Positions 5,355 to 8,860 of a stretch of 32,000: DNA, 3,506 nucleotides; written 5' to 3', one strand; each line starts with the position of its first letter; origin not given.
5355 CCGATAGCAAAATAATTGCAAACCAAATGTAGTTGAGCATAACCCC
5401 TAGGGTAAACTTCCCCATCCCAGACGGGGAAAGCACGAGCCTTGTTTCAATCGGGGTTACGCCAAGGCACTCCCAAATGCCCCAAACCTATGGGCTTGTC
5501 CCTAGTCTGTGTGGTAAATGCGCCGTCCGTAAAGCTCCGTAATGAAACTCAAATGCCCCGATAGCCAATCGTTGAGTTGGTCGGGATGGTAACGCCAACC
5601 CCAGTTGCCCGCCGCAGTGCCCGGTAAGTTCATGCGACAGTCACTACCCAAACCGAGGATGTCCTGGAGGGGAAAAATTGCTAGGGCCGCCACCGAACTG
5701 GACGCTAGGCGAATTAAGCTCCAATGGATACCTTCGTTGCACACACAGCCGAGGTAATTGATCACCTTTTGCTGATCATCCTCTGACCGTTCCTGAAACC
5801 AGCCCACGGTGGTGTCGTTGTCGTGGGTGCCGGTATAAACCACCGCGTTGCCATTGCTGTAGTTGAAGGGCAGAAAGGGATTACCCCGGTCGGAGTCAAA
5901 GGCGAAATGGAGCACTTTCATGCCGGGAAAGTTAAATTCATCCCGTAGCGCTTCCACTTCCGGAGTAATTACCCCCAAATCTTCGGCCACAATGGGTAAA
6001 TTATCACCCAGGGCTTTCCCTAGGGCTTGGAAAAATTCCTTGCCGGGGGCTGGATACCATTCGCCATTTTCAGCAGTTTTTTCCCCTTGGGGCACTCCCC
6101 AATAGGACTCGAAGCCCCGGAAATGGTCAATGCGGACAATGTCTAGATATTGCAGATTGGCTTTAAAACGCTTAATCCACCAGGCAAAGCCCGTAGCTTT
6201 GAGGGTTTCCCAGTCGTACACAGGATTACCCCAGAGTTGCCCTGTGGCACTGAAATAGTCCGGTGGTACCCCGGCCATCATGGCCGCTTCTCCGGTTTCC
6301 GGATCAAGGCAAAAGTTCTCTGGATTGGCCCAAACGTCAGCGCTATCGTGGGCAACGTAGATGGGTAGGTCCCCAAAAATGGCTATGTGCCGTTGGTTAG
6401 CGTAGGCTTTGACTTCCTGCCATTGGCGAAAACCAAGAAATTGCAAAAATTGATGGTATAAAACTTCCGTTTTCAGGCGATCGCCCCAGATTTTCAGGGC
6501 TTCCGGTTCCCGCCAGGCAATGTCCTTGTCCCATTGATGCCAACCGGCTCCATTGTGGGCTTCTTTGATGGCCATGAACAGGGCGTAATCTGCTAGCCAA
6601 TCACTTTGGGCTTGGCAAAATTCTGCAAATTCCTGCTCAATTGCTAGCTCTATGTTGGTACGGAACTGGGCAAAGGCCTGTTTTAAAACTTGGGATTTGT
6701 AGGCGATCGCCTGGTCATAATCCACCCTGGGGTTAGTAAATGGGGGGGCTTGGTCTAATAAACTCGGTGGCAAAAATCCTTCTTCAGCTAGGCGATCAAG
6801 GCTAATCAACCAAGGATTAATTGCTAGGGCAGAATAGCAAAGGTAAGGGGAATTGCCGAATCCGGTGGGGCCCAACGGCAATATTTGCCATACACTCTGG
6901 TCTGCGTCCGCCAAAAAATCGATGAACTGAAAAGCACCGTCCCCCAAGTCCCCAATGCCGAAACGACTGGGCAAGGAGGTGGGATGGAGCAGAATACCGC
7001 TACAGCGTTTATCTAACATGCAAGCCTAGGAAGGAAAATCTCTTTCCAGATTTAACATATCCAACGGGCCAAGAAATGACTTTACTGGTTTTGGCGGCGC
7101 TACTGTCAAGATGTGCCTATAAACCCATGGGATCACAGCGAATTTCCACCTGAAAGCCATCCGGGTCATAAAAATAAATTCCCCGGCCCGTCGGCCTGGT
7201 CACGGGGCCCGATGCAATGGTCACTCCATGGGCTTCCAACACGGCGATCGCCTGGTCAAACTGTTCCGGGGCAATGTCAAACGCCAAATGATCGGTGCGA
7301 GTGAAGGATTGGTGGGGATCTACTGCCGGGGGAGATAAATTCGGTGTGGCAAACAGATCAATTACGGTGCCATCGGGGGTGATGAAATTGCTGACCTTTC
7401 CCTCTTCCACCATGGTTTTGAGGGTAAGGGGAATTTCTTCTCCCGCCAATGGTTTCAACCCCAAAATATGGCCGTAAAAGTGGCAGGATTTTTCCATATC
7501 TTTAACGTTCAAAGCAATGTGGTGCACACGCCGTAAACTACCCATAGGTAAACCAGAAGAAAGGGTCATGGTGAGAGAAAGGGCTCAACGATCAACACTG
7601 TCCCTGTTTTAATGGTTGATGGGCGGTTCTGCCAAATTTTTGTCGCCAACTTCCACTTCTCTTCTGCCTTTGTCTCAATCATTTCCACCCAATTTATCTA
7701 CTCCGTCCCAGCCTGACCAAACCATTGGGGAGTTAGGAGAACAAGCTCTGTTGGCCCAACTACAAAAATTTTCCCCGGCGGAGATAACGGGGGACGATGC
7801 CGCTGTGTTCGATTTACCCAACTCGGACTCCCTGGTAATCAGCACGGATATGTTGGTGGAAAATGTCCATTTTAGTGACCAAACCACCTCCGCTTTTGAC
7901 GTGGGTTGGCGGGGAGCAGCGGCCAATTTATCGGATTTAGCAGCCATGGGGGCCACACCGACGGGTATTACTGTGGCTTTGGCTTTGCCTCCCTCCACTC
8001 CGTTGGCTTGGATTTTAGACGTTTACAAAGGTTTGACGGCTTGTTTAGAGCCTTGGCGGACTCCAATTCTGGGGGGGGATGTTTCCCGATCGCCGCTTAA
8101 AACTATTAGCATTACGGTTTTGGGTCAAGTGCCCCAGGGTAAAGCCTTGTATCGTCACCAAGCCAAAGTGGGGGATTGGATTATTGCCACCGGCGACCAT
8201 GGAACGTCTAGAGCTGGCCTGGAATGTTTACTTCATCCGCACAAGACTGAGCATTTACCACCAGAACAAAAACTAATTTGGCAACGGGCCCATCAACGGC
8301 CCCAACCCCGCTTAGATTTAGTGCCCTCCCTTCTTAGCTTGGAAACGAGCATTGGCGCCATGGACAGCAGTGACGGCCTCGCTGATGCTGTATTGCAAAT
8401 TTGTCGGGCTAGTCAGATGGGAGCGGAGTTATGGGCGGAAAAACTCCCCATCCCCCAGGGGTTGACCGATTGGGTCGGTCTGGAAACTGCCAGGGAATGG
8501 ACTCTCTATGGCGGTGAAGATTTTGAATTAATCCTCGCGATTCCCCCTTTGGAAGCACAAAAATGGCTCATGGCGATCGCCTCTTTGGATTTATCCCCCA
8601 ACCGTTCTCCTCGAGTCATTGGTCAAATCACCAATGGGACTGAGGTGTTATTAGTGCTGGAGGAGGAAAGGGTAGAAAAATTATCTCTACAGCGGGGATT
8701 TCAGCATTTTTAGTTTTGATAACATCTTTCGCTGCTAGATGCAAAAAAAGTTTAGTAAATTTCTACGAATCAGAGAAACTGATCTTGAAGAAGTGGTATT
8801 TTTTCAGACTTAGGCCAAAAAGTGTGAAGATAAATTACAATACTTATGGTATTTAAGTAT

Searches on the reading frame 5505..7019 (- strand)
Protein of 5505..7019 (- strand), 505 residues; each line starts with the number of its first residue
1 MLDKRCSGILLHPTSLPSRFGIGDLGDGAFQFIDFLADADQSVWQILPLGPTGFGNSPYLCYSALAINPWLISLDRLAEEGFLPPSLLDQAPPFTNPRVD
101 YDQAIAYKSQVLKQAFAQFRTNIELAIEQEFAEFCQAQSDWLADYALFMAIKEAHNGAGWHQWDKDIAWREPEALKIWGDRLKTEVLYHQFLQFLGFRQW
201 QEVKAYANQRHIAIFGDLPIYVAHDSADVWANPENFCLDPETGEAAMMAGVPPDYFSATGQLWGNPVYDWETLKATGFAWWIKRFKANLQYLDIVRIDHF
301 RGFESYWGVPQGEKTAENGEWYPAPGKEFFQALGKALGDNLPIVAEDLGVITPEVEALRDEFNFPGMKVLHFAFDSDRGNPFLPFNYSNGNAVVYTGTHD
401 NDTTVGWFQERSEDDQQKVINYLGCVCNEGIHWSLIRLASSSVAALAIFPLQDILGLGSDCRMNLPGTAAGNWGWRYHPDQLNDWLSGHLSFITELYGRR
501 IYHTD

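Call 88: search_protein_families(library=pfam, proteins=[window:5505-7019:-], max_evalue=0.00001)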
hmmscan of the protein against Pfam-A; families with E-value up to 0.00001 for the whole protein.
window:5505-7019:- (505 aa): 1 family
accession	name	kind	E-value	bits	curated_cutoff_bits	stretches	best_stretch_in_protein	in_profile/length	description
PF02446.23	Glyco_hydro_77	-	4.4e-184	613.1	25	1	11-482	1-464/465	4-alpha-glucanotransferase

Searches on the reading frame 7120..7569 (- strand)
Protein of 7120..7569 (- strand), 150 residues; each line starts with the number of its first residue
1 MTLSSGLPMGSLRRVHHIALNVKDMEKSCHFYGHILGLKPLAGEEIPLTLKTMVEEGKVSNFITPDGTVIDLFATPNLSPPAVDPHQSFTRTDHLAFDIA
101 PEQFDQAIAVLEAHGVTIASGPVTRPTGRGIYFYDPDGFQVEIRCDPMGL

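Call 88: search_protein_families(library=pfam, proteins=[window:7120-7569:-], max_evalue=0.00001)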
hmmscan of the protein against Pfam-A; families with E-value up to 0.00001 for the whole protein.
window:7120-7569:- (150 aa): 2 families
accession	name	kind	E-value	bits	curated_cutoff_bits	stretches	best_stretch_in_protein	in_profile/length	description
PF00903.31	Glyoxalase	-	6.7e-23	81.8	20.6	1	14-143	1-121/121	Glyoxalase/Bleomycin resistance protein/Dioxygenase superfamily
PF13669.12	Glyoxalase_4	-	5.3e-08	33.6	27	1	16-133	1-109/109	Glyoxalase/Bleomycin resistance protein/Dioxygenase superfamily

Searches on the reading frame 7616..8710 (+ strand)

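Call 88: search_protein_families(library=pfam, proteins=[window:7616-8710:+], max_evalue=0.00001)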
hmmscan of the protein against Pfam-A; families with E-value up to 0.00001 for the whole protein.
window:7616-8710:+ (365 aa): 2 families
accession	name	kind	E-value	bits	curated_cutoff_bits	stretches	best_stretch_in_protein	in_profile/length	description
PF00586.29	AIRS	-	4.4e-29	101.6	24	1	59-172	1-112/112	AIR synthase related protein, N-terminal domain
PF02769.27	AIRS_C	-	2.9e-06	28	23.1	1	184-343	1-150/156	AIR synthase related protein, C-terminal domain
